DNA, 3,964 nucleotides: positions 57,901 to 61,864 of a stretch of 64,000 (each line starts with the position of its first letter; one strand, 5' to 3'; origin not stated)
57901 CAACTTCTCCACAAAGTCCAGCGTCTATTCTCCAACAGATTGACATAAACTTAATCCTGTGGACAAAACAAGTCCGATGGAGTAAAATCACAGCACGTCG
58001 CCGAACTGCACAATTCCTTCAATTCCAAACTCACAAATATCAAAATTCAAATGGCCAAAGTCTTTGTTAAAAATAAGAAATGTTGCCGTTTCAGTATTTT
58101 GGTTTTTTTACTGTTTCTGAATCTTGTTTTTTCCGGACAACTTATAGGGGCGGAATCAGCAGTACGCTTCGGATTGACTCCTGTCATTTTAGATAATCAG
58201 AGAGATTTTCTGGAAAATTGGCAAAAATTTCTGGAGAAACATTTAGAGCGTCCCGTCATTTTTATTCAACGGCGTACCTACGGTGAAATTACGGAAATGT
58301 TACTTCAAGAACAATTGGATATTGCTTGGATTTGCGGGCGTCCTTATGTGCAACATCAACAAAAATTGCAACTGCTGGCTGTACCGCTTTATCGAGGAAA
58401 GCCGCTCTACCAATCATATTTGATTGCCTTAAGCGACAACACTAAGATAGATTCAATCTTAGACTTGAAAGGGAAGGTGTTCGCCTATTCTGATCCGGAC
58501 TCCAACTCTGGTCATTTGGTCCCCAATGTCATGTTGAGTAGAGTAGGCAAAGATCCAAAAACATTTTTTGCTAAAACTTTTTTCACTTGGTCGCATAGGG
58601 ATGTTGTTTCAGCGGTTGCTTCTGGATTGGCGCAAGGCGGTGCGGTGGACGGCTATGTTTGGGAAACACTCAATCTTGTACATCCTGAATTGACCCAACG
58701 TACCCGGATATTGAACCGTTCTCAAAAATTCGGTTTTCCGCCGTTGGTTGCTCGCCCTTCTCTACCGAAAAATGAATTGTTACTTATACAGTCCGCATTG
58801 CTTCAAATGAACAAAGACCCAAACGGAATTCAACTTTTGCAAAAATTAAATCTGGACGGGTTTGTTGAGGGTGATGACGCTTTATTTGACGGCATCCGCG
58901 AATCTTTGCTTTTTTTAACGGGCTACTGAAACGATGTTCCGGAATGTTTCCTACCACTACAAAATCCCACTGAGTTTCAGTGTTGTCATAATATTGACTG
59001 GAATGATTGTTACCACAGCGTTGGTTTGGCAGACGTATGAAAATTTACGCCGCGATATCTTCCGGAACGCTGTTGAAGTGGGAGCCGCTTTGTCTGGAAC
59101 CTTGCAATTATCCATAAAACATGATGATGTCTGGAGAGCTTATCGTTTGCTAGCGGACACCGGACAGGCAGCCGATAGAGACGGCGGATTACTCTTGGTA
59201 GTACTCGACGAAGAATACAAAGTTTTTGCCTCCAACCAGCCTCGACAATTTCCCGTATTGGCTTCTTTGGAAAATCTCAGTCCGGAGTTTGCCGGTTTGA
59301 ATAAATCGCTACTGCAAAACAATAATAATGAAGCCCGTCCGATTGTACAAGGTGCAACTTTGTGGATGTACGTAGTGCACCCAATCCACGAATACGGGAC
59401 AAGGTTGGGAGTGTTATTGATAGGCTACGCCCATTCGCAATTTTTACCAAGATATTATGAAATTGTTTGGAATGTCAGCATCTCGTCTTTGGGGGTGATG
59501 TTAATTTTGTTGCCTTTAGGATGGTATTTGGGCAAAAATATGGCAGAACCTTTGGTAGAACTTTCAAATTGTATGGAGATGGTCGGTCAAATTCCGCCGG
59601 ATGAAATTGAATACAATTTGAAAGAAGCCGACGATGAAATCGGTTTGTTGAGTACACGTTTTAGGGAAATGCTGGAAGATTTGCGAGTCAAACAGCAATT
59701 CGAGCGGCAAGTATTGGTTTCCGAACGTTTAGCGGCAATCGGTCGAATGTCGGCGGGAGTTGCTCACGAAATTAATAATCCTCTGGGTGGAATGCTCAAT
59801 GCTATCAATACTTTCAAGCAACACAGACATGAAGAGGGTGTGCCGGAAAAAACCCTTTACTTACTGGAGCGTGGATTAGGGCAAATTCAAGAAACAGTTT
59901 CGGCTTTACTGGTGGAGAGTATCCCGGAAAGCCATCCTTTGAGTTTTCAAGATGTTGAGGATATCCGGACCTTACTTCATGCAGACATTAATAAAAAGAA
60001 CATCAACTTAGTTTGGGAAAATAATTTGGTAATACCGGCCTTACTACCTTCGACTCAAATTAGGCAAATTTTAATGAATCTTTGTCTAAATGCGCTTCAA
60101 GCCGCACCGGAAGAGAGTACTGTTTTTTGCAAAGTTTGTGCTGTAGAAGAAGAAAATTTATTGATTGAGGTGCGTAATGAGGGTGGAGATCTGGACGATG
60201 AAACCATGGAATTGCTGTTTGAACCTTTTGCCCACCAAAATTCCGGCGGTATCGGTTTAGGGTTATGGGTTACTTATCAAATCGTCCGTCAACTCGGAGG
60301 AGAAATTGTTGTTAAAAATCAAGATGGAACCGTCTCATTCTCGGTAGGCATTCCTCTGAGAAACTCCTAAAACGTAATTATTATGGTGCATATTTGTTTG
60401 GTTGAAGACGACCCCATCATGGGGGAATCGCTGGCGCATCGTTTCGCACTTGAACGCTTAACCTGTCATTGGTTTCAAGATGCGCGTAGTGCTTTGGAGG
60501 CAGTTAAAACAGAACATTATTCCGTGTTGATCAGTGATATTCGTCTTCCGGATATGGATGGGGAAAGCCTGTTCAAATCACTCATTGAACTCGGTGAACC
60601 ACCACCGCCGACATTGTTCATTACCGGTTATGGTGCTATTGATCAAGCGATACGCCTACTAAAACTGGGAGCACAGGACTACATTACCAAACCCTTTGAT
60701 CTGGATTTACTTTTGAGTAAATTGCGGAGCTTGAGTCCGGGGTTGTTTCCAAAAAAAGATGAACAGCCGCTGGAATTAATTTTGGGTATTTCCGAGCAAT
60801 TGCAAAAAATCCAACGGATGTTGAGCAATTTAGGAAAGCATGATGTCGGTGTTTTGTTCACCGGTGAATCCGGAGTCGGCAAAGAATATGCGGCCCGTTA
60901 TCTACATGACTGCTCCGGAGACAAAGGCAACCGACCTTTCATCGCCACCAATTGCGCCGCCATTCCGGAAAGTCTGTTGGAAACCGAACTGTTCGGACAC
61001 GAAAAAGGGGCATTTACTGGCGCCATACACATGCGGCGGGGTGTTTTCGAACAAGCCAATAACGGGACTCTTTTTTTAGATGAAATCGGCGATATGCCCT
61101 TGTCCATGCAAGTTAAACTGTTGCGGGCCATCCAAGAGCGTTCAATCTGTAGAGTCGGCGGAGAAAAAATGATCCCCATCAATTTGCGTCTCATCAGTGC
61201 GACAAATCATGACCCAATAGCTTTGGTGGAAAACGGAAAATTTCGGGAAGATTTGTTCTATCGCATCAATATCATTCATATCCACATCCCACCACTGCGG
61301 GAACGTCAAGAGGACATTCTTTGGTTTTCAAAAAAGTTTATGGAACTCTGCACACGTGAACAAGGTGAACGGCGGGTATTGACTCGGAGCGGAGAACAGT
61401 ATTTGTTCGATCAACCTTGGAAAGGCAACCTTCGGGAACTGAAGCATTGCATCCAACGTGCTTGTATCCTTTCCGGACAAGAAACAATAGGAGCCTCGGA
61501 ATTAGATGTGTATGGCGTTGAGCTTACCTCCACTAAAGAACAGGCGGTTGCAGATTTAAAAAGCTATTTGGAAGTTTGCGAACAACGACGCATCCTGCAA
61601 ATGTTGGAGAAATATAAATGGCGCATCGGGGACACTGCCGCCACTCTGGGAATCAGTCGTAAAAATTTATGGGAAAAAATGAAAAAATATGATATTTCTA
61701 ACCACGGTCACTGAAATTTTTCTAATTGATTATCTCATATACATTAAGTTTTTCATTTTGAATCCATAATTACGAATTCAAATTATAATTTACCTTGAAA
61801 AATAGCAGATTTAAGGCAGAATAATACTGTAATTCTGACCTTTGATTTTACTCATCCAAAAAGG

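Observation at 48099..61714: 12-gene respiratory island: soluble cytochrome c/FeS/Mo-bisPGD enzyme physically uncoupled from its own cytochrome c/FeS/NrfD quinol module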

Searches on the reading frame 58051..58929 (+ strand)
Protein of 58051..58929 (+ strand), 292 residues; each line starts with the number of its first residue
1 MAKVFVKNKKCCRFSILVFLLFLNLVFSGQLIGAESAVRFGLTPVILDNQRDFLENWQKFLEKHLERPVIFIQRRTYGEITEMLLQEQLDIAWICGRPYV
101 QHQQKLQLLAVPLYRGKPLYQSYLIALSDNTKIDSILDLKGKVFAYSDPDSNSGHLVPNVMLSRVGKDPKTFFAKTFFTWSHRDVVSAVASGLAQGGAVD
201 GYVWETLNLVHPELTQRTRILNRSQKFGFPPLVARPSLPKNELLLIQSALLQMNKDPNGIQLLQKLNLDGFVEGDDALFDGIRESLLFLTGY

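Call 3: search_protein_families(library=pfam, proteins=[window:58051-58929:+])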
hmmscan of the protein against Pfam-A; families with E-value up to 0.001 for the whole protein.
window:58051-58929:+ (292 aa): 1 family
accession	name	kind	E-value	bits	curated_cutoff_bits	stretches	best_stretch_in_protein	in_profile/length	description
PF12974.12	Phosphonate-bd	-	1.7e-56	191.8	27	1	55-277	17-240/242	ABC transporter, phosphonate, periplasmic substrate-binding protein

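Call 4: search_protein_families(library=ncbifam, proteins=[window:58051-58929:+])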
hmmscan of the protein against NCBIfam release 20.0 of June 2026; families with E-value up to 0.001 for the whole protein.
window:58051-58929:+ (292 aa): 5 families
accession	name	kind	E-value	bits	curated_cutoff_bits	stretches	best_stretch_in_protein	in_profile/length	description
TIGR01098.1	3A0109s03R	subfamily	9.1e-32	110.5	112.05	1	35-251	30-251/253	phosphate/phosphite/phosphonate ABC transporter substrate-binding protein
TIGR03431.1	PhnD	equivalog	4.4e-30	105.1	261.1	1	34-285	22-282/288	phosphonate ABC transporter substrate-binding protein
TIGR04553.1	ABC_peri_selen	hypoth_equivalog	5.4e-24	85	250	1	57-284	22-257/266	putative selenate ABC transporter substrate-binding protein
NF049985.1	SBP_like_Rv1680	exception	9.1e-05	22.2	400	1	66-257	29-229/268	Rv1680 family SBP-like protein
TIGR01728.1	SsuA_fam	subfamily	0.00037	19.8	163.5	1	53-166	15-126/290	aliphatic sulfonate ABC transporter substrate-binding protein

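Call 13: search_solved_structures(query=window:58051-58929:+, max_evalue=0.001, show_alignments=2)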
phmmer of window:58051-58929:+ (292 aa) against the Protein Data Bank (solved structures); distinct sequences matched with E-value up to 0.001: 16.
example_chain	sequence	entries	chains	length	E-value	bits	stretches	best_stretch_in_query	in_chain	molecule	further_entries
6esv_A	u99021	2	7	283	1.7e-67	231.2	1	36-283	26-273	Putative periplasmic phosphite-binding-like protein (Pbl) PtxB-like protein designated Aio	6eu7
6esk_A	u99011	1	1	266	2.1e-67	231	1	37-284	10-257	Putative periplasmic phosphite-binding-like protein (Pbl) PtxB-like protein designated Aio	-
8ed5_A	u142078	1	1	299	6.7e-64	219.4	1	36-283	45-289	Putative periplasmic phosphite-binding-like protein (Pbl) PtxB-like protein designated Aio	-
6x6b_A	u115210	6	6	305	3.5e-42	148.2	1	59-284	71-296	ArrX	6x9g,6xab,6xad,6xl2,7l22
6x8w_A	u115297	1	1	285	4.9e-41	144.4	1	59-284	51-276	ArrX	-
5o2j_A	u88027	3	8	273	3.4e-13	53.1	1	58-283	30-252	Probable phosphite transport system-binding protein PtxB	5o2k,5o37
5jvb_A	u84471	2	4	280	3.1e-12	49.9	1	57-283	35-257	Phosphonate ABC transporter, periplasmic phosphonate-binding protein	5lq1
5lv1_A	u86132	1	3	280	1.6e-11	47.6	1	58-285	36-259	PtxB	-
3n5l_A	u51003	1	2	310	1.6e-10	44.3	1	37-287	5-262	Binding protein component of ABC phosphonate transporter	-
5lq5_A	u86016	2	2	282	1.3e-08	38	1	57-220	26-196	Putative phosphonate binding protein for ABC transporter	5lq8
7s6g_A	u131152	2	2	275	1.5e-08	37.8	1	88-240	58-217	Phosphonate ABC type transporter/ substrate binding component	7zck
6ght_A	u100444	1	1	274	1.1e-07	34.9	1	38-174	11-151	Probable phosphite transport system-binding protein HtxB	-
5me4_A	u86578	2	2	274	1.1e-07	34.9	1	38-174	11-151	Probable phosphite transport system-binding protein HtxB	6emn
6ghq_A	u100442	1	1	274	1.1e-07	34.9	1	38-174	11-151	Probable phosphite transport system-binding protein HtxB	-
3p7i_A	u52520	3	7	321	4e-06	29.8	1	35-288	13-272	PhnD, subunit of alkylphosphonate ABC transporter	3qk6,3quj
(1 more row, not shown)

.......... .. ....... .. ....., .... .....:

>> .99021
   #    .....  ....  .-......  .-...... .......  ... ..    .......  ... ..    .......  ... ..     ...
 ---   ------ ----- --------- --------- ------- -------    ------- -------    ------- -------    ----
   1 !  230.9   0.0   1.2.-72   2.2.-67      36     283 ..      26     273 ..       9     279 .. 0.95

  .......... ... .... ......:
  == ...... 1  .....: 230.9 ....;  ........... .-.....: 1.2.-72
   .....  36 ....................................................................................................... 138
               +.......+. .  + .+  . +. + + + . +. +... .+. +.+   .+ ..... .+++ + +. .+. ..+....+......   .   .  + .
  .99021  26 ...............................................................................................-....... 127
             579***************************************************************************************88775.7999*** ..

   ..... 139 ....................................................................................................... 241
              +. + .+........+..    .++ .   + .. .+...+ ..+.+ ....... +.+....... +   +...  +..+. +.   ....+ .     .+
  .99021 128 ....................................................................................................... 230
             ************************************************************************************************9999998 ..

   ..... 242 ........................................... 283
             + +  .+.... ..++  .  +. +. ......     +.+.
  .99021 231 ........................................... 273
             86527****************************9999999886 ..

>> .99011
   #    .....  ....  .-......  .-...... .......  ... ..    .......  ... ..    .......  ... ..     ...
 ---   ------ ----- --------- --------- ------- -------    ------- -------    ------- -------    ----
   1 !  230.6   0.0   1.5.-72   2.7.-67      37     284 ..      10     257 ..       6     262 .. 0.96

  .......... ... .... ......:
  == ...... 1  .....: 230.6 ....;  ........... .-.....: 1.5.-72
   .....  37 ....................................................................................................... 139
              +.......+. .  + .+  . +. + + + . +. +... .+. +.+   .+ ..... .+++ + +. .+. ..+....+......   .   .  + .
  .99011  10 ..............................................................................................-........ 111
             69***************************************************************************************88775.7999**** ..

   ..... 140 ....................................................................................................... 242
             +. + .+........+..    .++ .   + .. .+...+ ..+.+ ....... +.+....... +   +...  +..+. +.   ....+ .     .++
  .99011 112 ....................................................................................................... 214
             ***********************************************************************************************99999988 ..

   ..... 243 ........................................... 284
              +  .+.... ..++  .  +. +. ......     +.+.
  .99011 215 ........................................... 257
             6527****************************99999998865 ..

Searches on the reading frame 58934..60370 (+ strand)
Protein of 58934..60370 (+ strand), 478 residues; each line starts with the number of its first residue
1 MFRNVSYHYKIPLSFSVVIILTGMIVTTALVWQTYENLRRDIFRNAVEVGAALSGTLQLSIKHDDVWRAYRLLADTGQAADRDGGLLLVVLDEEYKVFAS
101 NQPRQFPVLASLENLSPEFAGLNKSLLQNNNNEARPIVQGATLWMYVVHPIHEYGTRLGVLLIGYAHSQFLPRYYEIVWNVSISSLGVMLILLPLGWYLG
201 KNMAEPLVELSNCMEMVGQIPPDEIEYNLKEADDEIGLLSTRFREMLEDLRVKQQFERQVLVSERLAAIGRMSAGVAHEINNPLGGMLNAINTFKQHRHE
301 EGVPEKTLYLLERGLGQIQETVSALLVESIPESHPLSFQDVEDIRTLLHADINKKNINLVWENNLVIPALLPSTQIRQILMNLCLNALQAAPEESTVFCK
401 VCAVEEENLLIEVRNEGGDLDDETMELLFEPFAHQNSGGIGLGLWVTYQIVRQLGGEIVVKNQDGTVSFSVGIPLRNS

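Call 7: search_protein_families(library=ncbifam, proteins=[window:58934-60370:+])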
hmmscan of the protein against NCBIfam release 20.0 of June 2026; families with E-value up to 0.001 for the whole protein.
window:58934-60370:+ (478 aa): 69 families (the best 25 are shown)
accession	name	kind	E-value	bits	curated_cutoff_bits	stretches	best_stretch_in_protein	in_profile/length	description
NF008468.0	PRK11360.1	equivalog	6.4e-36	123.9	646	1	246-475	373-608/616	two-component system sensor histidine kinase AtoS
NF007688.0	PRK10364.1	equivalog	2.5e-29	102.3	479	1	250-471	221-447/460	two-component system sensor histidine kinase ZraS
NF052574.1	HisKinEspCMyxo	equivalog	2.1e-23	82.4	1200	1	243-471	391-633/785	serine histidine kinase EspC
NF040750.1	tetrathio_HK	equivalog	8.6e-21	74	750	1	250-464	318-542/555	tetrathionate respiration histidine kinase TtrS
NF053867.1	SprKinKinDBac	equivalog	3e-20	72.1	775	1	250-474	267-496/500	sporulation kinase KinD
NF038348.1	T2SS_HK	subfamily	7.3e-20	70.9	450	2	358-476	454-574/574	histidine kinase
NF047497.1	HK_LIC_12097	equivalog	2.5e-19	69.2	500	1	243-475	124-366/367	LIC_12097 family sensor histidine kinase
TIGR02916.1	PEP_his_kin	equivalog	5.3e-19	68.2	300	1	238-466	445-670/679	XrtA/PEP-CTERM system histidine kinase PrsK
NF052573.1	HisKinEspAMyxo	equivalog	3.1e-18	65.2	1400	2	356-468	484-603/755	serine histidine kinase EspA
NF010411.0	PRK13837.1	equivalog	5.7e-17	61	647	1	253-476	434-676/828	two-component system VirA-like sensor kinase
NF008293.1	PRK11073.1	equivalog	1.1e-15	57.7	240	1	263-476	125-348/349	nitrogen regulation protein NR(II)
NF008312.0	PRK11100.1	equivalog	1.1e-14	54.2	356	1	144-471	147-470/477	two-component system sensor histidine kinase CreC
NF041777.1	sens_FixL_Rhizob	equivalog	2e-14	53.2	850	1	371-475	374-481/485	sensor protein FixL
TIGR01386.1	cztS_silS_copS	subfamily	2.6e-14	53.1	292.55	1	375-473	353-456/457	heavy metal sensor histidine kinase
TIGR02956.1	TMAO_torS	equivalog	3.1e-14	52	676.5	1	341-476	543-683/967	TMAO reductase system sensor histidine kinase/response regulator TorS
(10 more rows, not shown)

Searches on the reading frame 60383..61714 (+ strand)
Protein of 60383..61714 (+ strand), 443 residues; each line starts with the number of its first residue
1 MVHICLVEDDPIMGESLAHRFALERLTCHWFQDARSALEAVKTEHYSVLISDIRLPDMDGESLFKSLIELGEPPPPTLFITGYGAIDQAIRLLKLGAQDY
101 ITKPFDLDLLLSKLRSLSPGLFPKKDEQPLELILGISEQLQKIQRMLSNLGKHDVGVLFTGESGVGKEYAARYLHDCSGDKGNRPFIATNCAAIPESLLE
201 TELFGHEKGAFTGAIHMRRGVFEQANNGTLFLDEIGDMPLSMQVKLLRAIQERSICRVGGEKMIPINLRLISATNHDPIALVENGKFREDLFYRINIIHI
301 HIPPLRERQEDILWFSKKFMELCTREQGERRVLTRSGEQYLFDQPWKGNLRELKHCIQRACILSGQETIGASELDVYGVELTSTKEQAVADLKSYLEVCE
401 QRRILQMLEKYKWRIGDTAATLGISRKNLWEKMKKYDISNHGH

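Call 7: search_protein_families(library=ncbifam, proteins=[window:60383-61714:+])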
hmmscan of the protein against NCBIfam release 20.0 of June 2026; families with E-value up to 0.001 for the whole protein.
window:60383-61714:+ (443 aa): 88 families (the best 25 are shown)
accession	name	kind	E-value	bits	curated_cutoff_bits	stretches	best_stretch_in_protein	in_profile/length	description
TIGR01818.1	ntrC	equivalog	3.9e-102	342.4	558.6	1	5-392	2-392/463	nitrogen regulation protein NR(I)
NF008469.0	PRK11361.1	equivalog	1.8e-101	340.2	714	1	3-439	6-457/461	acetoacetate metabolism transcriptional regulator AtoC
TIGR02915.1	PEP_resp_reg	equivalog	5.6e-100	335.3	502.6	1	5-438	2-444/445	PEP-CTERM-box response regulator transcription factor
NF041552.1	TF_PrdR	equivalog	2.9e-99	333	795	1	124-437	260-577/577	sigma-54 dependent transcriptional regulator PrdR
NF049963.1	RespRegFlgRCampy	domain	1.7e-96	323.7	750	1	4-438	3-429/429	fla regulon two-component system response regulator FlgR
NF008176.1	PRK10923.1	equivalog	6.3e-90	302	620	1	4-369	6-377/469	nitrogen regulation protein NR(I)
TIGR01817.1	nifA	equivalog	6.1e-89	299.2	528.85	1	124-380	189-444/534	nif-specific transcriptional activator NifA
NF007689.0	PRK10365.1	equivalog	1.7e-86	290.7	760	1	33-433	37-439/441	sigma-54-dependent response regulator transcription factor ZraR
NF003451.0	PRK05022.1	equivalog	2.4e-85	287.2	476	1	131-438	190-510/512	nitric oxide reductase transcriptional regulator NorR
NF050807.1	TransRegFlbDCaul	equivalog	6.6e-84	282.3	750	1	87-437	83-439/454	sigma-54-dependent transcriptional regulator FlbD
NF038308.1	RNA_repair_RtcR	equivalog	8.8e-84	282.2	650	1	132-437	181-517/530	RNA repair transcriptional activator RtcR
NF011695.0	PRK15115.1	equivalog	3.2e-83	279.9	763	1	2-436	7-436/445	two-component system response regulator GlrR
NF041946.1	LuxO_transreg_Vib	equivalog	5.9e-82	275.9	800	1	33-374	28-376/463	quorum-sensing sigma-54 dependent transcriptional regulator LuxO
NF051870.1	NAssimRespRegNtrX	equivalog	2e-76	257.7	600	1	4-435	4-449/452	nitrogen assimilation response regulator NtrX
TIGR02329.1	propionate_PrpR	equivalog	8.2e-76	255.7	499.2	1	130-435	211-526/526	propionate catabolism operon regulatory protein PrpR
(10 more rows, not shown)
